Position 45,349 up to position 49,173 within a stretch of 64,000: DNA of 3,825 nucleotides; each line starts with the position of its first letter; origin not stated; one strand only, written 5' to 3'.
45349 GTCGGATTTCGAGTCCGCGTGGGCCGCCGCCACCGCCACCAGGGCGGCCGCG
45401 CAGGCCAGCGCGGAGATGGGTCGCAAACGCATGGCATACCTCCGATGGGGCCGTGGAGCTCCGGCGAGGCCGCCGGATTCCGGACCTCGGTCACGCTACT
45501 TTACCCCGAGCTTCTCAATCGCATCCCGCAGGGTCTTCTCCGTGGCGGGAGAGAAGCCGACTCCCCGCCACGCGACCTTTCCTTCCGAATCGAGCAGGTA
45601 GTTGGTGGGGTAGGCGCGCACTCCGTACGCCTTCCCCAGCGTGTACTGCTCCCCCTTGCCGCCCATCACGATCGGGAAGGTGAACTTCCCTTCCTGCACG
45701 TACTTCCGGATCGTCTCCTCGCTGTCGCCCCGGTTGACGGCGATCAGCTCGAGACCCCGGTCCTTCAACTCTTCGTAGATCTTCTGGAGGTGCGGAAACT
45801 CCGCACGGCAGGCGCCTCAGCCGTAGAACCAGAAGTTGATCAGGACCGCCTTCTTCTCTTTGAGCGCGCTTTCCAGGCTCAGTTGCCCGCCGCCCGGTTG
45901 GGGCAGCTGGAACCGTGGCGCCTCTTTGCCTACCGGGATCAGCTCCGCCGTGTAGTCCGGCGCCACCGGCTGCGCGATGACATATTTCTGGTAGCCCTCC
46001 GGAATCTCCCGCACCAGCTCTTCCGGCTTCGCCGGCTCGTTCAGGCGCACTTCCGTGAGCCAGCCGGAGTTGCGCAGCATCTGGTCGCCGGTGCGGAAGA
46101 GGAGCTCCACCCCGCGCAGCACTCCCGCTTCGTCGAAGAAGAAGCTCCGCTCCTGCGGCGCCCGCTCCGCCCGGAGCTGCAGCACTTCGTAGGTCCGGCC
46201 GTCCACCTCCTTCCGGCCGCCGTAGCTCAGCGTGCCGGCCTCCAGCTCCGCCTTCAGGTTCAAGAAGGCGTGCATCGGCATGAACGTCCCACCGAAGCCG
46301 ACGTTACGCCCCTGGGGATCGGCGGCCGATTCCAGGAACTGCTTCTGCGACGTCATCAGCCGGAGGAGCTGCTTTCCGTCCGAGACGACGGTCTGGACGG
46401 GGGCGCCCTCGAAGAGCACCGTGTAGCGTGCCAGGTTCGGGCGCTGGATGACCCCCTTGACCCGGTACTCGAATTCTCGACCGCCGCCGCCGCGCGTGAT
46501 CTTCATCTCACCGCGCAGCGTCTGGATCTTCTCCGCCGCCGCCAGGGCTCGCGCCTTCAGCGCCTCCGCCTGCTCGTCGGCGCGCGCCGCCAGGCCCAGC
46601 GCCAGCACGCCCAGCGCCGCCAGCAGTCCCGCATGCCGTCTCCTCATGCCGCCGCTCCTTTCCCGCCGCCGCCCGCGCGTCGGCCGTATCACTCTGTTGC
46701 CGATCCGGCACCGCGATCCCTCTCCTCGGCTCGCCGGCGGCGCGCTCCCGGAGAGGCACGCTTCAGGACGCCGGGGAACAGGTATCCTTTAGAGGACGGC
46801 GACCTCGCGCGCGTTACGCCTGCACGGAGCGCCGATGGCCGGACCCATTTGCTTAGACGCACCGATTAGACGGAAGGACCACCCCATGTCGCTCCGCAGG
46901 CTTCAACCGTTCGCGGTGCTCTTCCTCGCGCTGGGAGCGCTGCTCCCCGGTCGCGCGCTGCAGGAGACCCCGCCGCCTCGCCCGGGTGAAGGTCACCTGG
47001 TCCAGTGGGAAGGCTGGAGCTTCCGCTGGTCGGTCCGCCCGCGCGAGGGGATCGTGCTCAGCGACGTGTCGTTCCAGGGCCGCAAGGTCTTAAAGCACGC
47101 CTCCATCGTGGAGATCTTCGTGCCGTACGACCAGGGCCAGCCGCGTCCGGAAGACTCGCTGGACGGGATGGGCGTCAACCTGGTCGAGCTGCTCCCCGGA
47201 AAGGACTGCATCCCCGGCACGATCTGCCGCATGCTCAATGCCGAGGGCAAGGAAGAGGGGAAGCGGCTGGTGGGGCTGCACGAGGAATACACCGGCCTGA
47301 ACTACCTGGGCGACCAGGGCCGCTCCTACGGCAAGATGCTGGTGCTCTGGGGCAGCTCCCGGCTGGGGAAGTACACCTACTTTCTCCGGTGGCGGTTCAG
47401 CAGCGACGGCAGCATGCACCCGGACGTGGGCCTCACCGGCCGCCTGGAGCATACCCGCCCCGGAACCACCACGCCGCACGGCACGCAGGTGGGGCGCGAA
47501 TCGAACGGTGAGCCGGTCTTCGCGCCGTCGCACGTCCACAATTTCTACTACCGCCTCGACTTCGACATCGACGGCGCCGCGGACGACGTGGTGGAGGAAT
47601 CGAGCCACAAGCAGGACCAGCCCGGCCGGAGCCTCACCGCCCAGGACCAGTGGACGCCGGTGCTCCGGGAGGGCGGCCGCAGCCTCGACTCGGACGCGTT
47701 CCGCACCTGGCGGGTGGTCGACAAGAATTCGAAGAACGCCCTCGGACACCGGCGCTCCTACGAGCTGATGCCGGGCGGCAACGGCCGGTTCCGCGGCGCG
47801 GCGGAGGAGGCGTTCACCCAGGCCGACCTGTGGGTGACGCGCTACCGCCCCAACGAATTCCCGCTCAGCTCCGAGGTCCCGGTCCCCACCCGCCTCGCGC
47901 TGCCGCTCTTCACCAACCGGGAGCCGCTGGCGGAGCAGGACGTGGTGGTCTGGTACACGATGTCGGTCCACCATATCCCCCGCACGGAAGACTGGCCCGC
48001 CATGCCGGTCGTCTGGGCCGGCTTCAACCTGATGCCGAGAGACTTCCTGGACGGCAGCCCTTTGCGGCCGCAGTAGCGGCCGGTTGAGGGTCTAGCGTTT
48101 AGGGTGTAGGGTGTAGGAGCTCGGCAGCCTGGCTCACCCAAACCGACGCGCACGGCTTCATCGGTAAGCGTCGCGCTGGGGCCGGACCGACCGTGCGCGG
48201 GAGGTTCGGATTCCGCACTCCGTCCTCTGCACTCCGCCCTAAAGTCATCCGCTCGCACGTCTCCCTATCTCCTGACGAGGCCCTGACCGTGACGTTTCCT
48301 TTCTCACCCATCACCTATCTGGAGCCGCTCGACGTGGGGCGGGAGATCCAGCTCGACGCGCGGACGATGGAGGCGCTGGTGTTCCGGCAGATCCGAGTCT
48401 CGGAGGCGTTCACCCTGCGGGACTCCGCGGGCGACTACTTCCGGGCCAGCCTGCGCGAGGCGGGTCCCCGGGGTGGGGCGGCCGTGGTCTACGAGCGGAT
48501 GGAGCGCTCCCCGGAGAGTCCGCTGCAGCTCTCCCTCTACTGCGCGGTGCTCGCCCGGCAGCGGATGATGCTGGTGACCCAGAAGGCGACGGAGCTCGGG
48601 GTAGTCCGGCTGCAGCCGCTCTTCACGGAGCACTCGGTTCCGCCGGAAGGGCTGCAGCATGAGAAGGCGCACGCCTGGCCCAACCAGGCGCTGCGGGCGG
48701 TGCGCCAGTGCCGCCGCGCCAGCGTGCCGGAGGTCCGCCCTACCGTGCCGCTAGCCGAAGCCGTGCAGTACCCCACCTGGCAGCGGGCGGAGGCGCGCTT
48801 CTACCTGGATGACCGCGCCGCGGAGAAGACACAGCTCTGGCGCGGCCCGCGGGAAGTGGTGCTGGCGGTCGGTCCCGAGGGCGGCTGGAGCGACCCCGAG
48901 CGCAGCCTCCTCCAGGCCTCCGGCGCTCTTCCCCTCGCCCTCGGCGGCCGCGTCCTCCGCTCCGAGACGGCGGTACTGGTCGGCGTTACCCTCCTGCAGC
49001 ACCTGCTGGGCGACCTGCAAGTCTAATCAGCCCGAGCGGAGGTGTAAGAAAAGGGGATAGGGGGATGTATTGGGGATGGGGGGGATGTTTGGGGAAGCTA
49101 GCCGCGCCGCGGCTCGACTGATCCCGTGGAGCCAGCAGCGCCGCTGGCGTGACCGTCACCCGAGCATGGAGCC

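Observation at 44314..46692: Two tandem TlpA-like thiol:disulfide oxidoreductases with UxxC (in-frame TGA) and co-varying SECIS-like hairpins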

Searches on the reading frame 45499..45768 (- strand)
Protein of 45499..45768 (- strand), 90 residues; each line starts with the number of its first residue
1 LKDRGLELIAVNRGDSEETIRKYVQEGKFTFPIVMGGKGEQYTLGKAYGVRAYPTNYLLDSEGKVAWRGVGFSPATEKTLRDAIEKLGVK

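Call 75: list_cluster_members(proteins=[P0001, window:45499-45768:-])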
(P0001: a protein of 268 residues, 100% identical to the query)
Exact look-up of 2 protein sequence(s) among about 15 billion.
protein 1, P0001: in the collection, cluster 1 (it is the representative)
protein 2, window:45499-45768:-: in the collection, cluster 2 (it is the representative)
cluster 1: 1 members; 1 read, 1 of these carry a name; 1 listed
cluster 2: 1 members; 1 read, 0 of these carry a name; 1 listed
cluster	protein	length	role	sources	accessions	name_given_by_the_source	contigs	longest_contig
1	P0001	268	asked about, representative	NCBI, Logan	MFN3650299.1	MAG: hypothetical protein ACK47B_12045 [Armatimonadota bacterium]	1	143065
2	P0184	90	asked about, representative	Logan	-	-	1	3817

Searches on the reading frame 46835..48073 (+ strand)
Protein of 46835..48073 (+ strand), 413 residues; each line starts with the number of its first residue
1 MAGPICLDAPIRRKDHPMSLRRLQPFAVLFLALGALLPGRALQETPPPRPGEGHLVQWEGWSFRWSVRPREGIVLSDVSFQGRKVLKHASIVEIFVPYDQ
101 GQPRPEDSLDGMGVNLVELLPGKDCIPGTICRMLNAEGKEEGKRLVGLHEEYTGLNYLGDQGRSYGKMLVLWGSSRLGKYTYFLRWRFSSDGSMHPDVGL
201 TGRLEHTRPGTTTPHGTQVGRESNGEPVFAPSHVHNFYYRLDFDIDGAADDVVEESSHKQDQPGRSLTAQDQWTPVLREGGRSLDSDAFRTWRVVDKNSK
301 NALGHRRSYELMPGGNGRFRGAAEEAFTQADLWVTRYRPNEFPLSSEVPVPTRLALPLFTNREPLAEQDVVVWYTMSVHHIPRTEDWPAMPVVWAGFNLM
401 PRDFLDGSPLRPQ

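Call 38: search_protein_families(library=pfam, proteins=[window:46835-48073:+], max_evalue=0.00001)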
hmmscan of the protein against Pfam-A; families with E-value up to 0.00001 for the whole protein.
window:46835-48073:+ (413 aa): 1 family
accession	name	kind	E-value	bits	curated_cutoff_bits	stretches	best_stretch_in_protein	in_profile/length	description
PF01179.26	Cu_amine_oxid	-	1.5e-65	222.1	27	1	52-409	14-405/407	Copper amine oxidase, enzyme domain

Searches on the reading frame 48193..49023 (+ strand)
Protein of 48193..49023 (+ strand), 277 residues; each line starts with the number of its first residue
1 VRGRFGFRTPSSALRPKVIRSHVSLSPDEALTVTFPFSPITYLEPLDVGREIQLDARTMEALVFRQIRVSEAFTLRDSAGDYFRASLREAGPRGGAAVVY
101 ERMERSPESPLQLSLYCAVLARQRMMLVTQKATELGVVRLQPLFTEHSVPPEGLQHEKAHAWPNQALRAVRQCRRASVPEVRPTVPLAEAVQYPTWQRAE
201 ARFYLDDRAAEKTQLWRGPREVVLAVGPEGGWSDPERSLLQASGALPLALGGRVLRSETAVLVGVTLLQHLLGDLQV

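Call 39: search_protein_families(library=pfam, proteins=[window:48193-49023:+], max_evalue=0.00001)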
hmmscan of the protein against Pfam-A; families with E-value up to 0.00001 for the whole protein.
window:48193-49023:+ (277 aa): 1 family
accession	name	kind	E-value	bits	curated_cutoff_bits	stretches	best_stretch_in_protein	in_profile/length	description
PF04452.19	Methyltrans_RNA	-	1.1e-35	123.1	23.9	1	108-269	2-165/165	RNA methyltransferase domain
